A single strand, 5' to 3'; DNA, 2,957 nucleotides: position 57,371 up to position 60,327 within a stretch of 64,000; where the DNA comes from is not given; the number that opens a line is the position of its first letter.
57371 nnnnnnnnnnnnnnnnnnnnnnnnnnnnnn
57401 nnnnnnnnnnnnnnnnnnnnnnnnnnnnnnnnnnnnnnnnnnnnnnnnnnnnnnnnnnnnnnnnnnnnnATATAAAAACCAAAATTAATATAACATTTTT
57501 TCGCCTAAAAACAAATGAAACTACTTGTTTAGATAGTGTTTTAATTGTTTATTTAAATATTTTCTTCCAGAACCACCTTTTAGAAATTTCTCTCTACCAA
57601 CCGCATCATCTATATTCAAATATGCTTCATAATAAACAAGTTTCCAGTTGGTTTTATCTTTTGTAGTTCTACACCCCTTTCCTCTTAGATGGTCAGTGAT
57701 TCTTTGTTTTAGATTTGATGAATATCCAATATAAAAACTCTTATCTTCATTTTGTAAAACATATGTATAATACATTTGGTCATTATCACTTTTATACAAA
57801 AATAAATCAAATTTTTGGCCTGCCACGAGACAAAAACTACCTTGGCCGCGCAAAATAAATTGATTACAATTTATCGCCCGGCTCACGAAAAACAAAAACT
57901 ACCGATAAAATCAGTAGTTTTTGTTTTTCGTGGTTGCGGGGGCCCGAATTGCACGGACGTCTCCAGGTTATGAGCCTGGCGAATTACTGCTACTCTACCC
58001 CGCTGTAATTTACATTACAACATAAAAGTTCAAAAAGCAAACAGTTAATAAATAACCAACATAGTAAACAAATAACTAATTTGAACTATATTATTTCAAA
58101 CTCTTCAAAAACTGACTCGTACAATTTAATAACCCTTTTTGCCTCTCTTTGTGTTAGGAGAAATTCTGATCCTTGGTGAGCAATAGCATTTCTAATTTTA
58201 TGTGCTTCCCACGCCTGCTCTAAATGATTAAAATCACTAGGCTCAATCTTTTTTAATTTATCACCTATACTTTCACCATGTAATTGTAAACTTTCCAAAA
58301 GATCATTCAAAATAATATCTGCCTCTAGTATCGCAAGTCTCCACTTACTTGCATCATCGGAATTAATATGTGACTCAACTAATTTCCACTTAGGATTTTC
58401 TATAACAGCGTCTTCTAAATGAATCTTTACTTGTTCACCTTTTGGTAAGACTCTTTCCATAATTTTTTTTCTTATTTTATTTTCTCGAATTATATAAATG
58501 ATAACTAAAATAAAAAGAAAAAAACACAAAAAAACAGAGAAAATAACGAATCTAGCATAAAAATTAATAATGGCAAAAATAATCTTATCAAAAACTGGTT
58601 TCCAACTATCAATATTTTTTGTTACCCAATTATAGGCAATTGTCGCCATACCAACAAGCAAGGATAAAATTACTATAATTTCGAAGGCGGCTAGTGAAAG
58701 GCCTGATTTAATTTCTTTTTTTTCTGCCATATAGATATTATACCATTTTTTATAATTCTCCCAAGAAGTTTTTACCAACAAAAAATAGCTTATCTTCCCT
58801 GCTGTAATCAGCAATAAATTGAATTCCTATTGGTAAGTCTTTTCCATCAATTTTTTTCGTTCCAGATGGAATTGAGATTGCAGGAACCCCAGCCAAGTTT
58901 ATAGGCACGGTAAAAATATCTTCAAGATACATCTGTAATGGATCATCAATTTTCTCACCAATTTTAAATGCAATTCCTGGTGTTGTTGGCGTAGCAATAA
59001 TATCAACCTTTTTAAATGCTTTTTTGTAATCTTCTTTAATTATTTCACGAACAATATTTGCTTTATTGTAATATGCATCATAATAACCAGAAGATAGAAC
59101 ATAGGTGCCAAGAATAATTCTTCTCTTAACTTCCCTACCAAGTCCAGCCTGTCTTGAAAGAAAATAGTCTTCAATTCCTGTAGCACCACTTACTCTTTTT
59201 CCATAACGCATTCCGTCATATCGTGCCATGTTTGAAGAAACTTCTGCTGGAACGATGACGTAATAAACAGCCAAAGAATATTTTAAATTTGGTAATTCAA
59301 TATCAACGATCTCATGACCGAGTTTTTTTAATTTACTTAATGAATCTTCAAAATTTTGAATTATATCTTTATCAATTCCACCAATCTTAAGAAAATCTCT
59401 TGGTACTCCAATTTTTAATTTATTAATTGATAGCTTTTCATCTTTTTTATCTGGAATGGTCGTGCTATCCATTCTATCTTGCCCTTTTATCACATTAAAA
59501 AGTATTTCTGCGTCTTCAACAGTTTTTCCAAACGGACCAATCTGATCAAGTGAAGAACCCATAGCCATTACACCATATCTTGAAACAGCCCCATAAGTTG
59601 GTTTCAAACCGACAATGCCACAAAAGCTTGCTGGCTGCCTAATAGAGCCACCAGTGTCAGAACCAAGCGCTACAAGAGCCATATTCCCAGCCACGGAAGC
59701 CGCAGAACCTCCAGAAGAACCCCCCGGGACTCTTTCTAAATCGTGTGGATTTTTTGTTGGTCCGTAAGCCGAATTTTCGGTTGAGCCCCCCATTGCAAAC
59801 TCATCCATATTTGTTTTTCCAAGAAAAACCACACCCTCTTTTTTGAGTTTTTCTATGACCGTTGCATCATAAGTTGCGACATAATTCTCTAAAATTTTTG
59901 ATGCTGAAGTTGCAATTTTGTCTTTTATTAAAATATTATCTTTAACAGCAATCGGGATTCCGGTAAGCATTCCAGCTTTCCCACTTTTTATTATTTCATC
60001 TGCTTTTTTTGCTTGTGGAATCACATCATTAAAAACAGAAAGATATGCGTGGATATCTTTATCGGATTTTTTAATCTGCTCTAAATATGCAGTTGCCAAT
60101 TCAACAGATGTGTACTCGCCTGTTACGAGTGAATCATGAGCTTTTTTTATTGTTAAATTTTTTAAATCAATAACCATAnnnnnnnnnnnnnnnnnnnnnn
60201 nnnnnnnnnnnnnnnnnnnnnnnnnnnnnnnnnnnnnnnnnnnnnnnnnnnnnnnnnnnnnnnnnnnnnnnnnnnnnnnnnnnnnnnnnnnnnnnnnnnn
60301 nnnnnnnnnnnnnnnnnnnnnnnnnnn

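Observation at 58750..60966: Asparaginase-like N-domain protein inserted between gatC and gatA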

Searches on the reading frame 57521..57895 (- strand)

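Call 3: search_protein_families(library=pfam, proteins=[window:57521-57895:-], max_evalue=0.01)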
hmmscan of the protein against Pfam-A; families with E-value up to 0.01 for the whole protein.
window:57521-57895:- (124 aa): 2 families
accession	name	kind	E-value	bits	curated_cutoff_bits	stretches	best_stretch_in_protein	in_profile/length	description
PF01541.30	GIY-YIG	-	1.2e-14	54.8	22.6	1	41-112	1-76/78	GIY-YIG catalytic domain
PF10544.15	T5orf172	-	0.0031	18.4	20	1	43-98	2-56/101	T5orf172 domain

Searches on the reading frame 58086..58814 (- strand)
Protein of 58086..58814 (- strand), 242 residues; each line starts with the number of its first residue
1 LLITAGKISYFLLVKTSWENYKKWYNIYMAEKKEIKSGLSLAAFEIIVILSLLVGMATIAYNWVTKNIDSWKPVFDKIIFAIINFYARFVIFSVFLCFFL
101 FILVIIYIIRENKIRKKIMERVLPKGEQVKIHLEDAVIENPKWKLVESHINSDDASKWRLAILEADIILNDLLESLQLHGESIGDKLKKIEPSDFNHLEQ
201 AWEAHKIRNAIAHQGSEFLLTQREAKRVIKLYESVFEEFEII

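Call 3: search_protein_families(library=pfam, proteins=[window:58086-58814:-], max_evalue=0.01)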
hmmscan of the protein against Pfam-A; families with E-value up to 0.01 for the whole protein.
window:58086-58814:- (242 aa): 1 family
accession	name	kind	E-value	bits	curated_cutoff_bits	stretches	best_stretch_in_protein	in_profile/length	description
PF19762.4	DUF6249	-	0.0045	17.4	33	1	90-139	4-52/104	Domain of unknown function (DUF6249)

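Call 47: search_protein_families(library=ncbifam, proteins=[window:58086-58814:-], max_evalue=0.00001)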
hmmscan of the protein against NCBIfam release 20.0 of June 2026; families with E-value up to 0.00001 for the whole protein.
window:58086-58814:- (242 aa): 0 families

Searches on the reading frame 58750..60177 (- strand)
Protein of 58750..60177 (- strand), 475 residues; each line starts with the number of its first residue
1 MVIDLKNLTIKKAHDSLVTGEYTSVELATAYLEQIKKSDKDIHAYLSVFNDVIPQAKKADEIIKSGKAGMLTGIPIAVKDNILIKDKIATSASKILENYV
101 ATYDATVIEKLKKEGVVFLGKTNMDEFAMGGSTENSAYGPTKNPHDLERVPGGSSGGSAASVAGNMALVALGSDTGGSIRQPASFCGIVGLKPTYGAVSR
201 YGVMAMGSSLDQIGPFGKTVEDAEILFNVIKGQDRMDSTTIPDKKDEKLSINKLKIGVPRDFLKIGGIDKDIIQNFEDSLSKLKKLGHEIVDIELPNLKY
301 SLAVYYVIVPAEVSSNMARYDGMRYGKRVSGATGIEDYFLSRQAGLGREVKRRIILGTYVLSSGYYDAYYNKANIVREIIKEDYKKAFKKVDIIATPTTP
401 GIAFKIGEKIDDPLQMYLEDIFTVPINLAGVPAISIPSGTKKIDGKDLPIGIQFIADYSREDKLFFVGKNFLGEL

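Call 3: search_protein_families(library=pfam, proteins=[window:58750-60177:-], max_evalue=0.01)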
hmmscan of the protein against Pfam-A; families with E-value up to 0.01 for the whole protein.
window:58750-60177:- (475 aa): 1 family
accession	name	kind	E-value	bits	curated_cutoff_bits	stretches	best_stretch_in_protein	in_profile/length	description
PF01425.27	Amidase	-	3.9e-147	491.3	27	1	26-464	1-444/445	Amidase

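Call 4: search_protein_families(library=ncbifam, proteins=[window:58750-60177:-], max_evalue=0.01)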
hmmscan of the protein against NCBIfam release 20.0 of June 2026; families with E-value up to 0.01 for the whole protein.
window:58750-60177:- (475 aa): 26 families (the best 25 are shown)
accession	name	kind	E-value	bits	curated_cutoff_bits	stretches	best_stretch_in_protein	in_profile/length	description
TIGR00132.1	gatA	equivalog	1.1e-179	598.1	481.1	1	16-471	4-460/466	Asp-tRNA(Asn)/Glu-tRNA(Gln) amidotransferase subunit GatA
NF006631.0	PRK09201.1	equivalog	1.4e-86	291.1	461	1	5-468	4-448/466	AtzE family amidohydrolase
NF005688.0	PRK07488.1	equivalog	3.2e-86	290.1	532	1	4-469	7-460/474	indoleacetamide hydrolase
NF005517.0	PRK07139.1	equivalog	4.8e-84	282.6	546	1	66-463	32-421/439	amidase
TIGR02715.1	amido_AtzE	subfamily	3.9e-82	276.6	425.75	1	14-469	6-442/452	AtzE family amidohydrolase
NF005565.0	PRK07235.1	subfamily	4.4e-81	273.1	545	1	56-471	73-497/506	amidase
NF004815.0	PRK06169.1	equivalog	2e-72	244.3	506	2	5-309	7-316/471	amidase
NF006043.0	PRK08186.1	subfamily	1.6e-66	225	487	1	6-471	5-444/600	allophanate hydrolase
NF005460.0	PRK07056.1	subfamily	3.8e-65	220.6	447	1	8-299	8-298/457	amidase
TIGR02713.1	allophanate_hyd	equivalog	9.6e-64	215.9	511.05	1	50-472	11-410/563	allophanate hydrolase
NF006006.0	PRK08137.1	equivalog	1.8e-63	215.1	534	1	6-468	32-504/529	amidase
NF005686.0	PRK07486.1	subfamily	3.3e-61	207.4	465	2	12-295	18-310/486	amidase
NF004766.0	PRK06102.1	equivalog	4e-61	207.5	559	1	8-301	8-296/455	amidase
NF004816.0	PRK06170.1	equivalog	1.6e-60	205.2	503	1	8-459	12-466/493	amidase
NF005687.0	PRK07487.1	subfamily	3.3e-60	204.2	428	1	15-468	15-449/468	amidase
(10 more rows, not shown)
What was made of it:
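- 58750..60177 (-): gatA, amidotransferase subunit A (475 aa from the ATG at 60177). TIGR00132 598 bits (cut-off 481) (call 4).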

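Call 24: find_related_loci(query=window:58750-60177:-, collection=metagenome_contigs, flank=3000)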
Query window:58750-60177:- (475 aa) in metagenome_contigs; peptide patterns used: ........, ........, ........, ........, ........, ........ (x = any residue, [..] = any of these).
600 stretches matched a pattern (row limit reached: there are more); 598 encode a relative of the query (tblastn E <= 1e-3); the best 80 are kept; 80 distinct loci.
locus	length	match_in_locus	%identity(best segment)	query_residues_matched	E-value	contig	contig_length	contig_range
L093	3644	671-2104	78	1-474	0e+0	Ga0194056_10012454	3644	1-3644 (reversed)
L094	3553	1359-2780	63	1-474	0e+0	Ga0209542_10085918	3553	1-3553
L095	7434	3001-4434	63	3-474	0e+0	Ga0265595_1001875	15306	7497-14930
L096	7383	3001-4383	60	2-470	2e-180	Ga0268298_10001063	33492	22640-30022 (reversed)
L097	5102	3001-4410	58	1-474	0e+0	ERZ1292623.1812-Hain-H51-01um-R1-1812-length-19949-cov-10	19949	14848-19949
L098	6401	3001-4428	60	2-471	2e-179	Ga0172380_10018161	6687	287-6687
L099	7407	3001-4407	59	4-469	4e-171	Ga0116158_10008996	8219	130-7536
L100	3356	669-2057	59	4-470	8e-179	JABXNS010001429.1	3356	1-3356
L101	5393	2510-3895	60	2-471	4e-173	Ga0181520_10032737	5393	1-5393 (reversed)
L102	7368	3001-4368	58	21-473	6e-169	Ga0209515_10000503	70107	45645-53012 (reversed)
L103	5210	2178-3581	58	2-471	2e-171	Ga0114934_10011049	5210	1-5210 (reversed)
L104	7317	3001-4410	57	1-474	1e-166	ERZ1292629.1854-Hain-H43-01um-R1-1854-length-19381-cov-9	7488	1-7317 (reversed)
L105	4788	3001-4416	58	1-470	3e-166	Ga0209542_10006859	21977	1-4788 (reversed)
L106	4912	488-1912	55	2-474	2e-166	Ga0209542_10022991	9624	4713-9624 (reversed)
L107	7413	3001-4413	56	1-471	7e-165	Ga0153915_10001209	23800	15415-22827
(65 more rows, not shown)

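Call 54: search_solved_structures(query=window:58750-60177:-, show_alignments=1, max_evalue=1e-100)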
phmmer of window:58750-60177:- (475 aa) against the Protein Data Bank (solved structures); distinct sequences matched with E-value up to 1e-100: 6.
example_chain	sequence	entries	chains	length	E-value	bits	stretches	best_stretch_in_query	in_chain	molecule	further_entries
3h0l_A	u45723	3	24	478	1.4e-144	485.7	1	11-464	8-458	Glutamyl-tRNA(Gln) amidotransferase subunit A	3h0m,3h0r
2gi3_A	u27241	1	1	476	3.5e-133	448.2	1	4-468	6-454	Glutamyl-tRNA(Gln) amidotransferase subunit A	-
3al0_A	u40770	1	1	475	3.5e-133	448.2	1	4-468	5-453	Glutamyl-tRNA(Gln) amidotransferase subunit A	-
4wj3_A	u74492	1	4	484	4.7e-132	444.5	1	7-469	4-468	Glutamyl-tRNA(Gln) amidotransferase subunit A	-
2df4_A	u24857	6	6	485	2e-126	425.9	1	33-467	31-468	Glutamyl-tRNA(Gln) amidotransferase subunit A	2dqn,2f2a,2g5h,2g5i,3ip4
3kfu_E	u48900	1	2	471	5.6e-121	408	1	17-465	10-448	Glutamyl-tRNA(Gln) amidotransferase subunit A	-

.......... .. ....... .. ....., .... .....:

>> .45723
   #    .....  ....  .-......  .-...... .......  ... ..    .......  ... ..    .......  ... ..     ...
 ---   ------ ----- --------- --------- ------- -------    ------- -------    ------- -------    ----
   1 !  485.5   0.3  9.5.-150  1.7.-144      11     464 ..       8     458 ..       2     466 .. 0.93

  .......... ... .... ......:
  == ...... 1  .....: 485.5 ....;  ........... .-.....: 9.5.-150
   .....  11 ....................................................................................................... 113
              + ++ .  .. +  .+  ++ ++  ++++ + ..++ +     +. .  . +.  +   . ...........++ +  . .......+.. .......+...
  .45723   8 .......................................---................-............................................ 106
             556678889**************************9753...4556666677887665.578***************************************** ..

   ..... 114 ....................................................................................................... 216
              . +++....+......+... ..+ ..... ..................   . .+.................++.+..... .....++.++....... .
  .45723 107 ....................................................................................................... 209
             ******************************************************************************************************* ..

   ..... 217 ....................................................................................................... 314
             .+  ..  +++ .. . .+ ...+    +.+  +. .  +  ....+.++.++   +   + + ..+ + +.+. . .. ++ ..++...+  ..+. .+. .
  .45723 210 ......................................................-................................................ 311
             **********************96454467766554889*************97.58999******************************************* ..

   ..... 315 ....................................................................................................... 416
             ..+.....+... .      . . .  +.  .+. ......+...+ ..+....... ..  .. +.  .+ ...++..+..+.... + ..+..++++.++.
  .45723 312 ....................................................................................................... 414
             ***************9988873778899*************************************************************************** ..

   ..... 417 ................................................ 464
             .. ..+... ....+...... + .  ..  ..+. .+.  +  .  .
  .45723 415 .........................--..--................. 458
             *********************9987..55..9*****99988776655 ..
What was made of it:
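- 58750..60177 (-): 485 bits to Aquifex aeolicus GatA 3h0l, with the stretches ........, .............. and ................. identical in the alignment (call 54).
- On Bacterial GatCAB operon (flanking genes): The GatA motifs are identical to A. aeolicus GatA (call 54). gatB was not found in the window.
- It is a full equivalog with conserved motifs identical to a solved GatA (calls 4, 54). GatA carries the same conserved motifs as a solved GatA (call 54).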
